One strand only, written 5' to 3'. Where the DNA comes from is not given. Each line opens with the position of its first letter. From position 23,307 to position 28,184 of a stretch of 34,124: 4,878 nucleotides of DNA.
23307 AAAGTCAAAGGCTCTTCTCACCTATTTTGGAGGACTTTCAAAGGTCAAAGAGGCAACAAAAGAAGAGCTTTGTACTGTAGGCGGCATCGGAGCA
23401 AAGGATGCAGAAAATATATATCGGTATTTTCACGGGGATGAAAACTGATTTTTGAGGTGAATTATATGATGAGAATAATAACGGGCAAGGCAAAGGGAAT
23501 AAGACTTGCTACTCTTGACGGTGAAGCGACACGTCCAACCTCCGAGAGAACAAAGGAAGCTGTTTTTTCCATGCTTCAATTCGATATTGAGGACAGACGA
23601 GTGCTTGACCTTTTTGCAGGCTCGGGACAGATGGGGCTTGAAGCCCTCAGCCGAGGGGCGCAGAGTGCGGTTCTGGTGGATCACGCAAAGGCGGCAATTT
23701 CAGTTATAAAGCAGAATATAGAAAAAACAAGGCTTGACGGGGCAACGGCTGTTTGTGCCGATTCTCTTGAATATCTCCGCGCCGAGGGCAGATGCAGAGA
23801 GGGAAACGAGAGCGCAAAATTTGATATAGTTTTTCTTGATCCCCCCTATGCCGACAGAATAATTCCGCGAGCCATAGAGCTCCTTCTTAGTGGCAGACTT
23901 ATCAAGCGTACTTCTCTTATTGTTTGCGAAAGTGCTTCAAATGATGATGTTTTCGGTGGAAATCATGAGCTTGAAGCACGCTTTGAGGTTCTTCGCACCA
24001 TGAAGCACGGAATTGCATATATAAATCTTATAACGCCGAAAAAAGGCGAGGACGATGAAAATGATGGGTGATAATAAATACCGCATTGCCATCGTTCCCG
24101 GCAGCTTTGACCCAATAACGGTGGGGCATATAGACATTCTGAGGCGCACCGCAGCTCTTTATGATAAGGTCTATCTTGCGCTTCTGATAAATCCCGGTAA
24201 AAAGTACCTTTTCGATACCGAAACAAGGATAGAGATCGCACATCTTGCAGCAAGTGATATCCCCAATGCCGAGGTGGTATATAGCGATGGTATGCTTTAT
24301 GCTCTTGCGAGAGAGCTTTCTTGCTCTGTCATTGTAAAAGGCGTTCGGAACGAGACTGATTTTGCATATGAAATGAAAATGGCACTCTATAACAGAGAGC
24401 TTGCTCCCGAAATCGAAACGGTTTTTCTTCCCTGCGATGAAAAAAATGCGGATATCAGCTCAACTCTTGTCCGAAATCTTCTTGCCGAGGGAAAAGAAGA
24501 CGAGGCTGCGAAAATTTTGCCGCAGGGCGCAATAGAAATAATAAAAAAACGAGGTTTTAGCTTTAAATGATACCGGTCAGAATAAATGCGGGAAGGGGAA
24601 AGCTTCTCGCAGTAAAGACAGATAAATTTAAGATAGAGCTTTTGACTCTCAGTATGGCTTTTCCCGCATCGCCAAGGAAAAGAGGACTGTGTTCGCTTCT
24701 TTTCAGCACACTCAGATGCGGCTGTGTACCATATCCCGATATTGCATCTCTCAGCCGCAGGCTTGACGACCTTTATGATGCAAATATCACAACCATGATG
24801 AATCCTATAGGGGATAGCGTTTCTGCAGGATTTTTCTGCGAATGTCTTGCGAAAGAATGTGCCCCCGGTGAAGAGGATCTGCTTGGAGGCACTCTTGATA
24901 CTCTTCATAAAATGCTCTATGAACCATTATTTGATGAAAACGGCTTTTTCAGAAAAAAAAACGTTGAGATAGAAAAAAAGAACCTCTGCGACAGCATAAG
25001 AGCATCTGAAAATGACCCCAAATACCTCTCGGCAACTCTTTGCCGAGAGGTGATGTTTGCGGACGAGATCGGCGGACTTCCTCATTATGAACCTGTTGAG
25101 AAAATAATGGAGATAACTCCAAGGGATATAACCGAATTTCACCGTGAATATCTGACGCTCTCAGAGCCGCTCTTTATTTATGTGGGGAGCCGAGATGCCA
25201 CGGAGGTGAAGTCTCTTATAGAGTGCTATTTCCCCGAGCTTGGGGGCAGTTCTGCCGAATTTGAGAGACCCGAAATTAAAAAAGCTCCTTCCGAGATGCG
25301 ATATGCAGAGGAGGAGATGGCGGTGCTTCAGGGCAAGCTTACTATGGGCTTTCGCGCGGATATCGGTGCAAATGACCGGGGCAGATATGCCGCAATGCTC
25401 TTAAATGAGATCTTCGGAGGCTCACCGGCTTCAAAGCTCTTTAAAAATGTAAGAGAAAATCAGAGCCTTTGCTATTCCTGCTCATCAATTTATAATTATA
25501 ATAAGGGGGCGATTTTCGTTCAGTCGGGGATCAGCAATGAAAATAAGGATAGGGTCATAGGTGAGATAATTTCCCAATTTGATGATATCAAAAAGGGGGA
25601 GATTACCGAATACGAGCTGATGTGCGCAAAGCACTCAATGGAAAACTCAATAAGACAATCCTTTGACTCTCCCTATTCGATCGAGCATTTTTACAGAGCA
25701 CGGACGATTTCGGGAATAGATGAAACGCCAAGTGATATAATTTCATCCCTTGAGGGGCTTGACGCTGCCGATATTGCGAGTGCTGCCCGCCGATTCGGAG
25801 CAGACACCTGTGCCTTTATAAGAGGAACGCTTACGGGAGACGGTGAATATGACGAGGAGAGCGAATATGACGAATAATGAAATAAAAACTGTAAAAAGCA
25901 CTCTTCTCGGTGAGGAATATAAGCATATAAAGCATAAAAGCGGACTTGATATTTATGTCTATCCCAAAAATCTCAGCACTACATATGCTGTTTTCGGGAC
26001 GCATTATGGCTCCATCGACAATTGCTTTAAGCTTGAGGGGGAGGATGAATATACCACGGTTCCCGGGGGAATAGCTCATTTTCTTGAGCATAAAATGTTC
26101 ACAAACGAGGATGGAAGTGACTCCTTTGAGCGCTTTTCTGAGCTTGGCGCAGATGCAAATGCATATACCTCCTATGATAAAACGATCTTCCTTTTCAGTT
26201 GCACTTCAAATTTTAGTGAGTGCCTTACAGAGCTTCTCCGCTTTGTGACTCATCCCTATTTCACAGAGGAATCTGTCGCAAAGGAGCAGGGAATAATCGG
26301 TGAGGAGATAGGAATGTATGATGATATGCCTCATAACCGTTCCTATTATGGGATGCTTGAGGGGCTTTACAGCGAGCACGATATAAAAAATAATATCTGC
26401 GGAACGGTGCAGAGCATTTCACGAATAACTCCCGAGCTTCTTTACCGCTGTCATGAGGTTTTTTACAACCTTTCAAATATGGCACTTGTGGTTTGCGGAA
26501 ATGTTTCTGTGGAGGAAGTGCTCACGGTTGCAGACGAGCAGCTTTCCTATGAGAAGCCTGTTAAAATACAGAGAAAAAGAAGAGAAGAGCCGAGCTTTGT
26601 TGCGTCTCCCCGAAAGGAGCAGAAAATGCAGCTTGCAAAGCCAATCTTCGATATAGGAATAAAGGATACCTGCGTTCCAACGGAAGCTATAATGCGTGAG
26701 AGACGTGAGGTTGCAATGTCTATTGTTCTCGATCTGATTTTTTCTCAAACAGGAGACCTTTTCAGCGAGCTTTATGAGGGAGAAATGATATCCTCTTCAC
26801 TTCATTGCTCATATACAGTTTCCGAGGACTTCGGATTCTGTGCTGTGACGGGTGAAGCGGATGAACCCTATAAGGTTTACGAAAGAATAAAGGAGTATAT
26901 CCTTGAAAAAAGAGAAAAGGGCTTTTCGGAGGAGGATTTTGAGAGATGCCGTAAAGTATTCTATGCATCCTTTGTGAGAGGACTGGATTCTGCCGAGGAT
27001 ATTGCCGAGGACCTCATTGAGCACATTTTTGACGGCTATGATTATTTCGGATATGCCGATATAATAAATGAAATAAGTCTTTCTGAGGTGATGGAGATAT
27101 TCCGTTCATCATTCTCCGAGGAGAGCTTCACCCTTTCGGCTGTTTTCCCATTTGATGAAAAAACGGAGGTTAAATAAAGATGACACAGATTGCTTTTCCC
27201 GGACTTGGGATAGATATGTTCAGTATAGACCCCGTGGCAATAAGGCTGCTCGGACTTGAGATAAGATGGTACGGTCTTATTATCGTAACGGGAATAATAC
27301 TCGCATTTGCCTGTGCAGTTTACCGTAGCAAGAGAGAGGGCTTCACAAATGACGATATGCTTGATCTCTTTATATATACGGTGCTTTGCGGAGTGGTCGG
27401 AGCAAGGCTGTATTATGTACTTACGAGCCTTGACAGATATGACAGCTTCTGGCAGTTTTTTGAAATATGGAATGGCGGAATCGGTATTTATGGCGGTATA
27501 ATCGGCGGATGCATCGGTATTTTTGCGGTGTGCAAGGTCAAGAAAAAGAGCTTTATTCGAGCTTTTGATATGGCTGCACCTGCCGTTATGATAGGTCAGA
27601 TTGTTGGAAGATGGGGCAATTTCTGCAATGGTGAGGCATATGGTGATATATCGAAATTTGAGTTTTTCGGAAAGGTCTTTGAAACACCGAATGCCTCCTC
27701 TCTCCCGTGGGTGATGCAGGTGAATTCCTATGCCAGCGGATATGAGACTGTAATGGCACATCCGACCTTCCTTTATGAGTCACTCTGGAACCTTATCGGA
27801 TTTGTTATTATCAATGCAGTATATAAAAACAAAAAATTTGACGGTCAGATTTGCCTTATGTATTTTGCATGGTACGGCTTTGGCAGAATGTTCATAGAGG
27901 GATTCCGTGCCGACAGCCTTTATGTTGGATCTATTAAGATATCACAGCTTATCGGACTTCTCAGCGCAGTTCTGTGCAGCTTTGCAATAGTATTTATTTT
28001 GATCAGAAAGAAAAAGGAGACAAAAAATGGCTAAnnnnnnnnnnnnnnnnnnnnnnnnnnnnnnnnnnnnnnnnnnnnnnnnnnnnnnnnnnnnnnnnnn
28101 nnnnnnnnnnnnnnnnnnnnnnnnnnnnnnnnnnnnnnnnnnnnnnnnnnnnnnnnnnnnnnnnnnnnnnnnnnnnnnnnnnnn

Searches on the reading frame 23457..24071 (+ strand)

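Call 46: search_protein_families(library=pfam, proteins=[window:23457-24071:+], max_evalue=0.001)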
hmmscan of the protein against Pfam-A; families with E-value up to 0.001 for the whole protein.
window:23457-24071:+ (204 aa): 7 families
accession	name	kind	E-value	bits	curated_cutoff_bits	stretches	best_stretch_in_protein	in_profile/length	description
PF03602.21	Cons_hypoth95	-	8.3e-48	162.9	24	1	5-173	1-166/182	Conserved hypothetical protein 95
PF05175.20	MTS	-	1.7e-06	28.2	23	1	39-132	26-109/170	Methyltransferase small domain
PF13847.12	Methyltransf_31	-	2e-06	28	27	1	47-161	5-113/145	Methyltransferase domain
PF06325.19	PrmA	-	4.4e-05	23.6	22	1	32-99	148-215/296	Ribosomal protein L11 methyltransferase (PrmA)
PF02086.21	MethyltransfD12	-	5.2e-05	23.5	22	0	45-90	20-64/253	D12 class N6 adenine-specific DNA methyltransferase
PF13649.12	Methyltransf_25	-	0.00025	22.1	27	1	49-107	1-59/97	Methyltransferase domain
PF10672.15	Methyltrans_SAM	-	0.00027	20.8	27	1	43-131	121-205/286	S-adenosylmethionine-dependent methyltransferase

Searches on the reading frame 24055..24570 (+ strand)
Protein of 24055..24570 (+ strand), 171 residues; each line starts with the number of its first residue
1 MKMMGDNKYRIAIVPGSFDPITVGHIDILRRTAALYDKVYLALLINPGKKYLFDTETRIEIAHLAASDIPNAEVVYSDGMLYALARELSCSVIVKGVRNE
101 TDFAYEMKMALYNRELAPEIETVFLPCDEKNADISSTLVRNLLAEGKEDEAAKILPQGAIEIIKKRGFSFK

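Call 46: search_protein_families(library=pfam, proteins=[window:24055-24570:+], max_evalue=0.001)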
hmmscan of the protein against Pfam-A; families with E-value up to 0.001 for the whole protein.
window:24055-24570:+ (171 aa): 2 families
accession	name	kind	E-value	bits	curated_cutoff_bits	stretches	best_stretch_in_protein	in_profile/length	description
PF01467.32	CTP_transf_like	-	5e-21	75.7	21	1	13-141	1-132/133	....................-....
PF08218.17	Citrate_ly_lig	-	2.2e-06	27.9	20.9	0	19-121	9-107/182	Citrate lyase ligase C-terminal domain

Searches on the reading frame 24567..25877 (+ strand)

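Call 46: search_protein_families(library=pfam, proteins=[window:24567-25877:+], max_evalue=0.001)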
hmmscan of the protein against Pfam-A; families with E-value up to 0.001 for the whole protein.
window:24567-25877:+ (436 aa): 1 family
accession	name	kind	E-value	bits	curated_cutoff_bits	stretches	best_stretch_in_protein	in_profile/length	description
PF05193.26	Peptidase_M16_C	-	5.1e-25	88.8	23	1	183-356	2-179/181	Peptidase M16 inactive domain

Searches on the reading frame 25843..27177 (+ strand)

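Call 46: search_protein_families(library=pfam, proteins=[window:25843-27177:+], max_evalue=0.001)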
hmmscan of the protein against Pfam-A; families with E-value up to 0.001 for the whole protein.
window:25843-27177:+ (444 aa): 2 families
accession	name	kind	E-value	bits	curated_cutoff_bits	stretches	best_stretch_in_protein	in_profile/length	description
PF05193.26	Peptidase_M16_C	-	3e-20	73.3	23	1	195-371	2-179/181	Peptidase M16 inactive domain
PF00675.25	Peptidase_M16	-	1e-12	48.7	22.3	1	76-186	32-146/149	Insulinase (Peptidase family M16)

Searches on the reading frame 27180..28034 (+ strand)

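Call 46: search_protein_families(library=pfam, proteins=[window:27180-28034:+], max_evalue=0.001)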
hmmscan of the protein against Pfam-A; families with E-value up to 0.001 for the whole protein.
window:27180-28034:+ (284 aa): 1 family
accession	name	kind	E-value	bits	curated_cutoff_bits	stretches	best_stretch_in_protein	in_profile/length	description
PF01790.23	LGT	-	7.5e-73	245.2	24.9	1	18-270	1-238/240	Prolipoprotein diacylglyceryl transferase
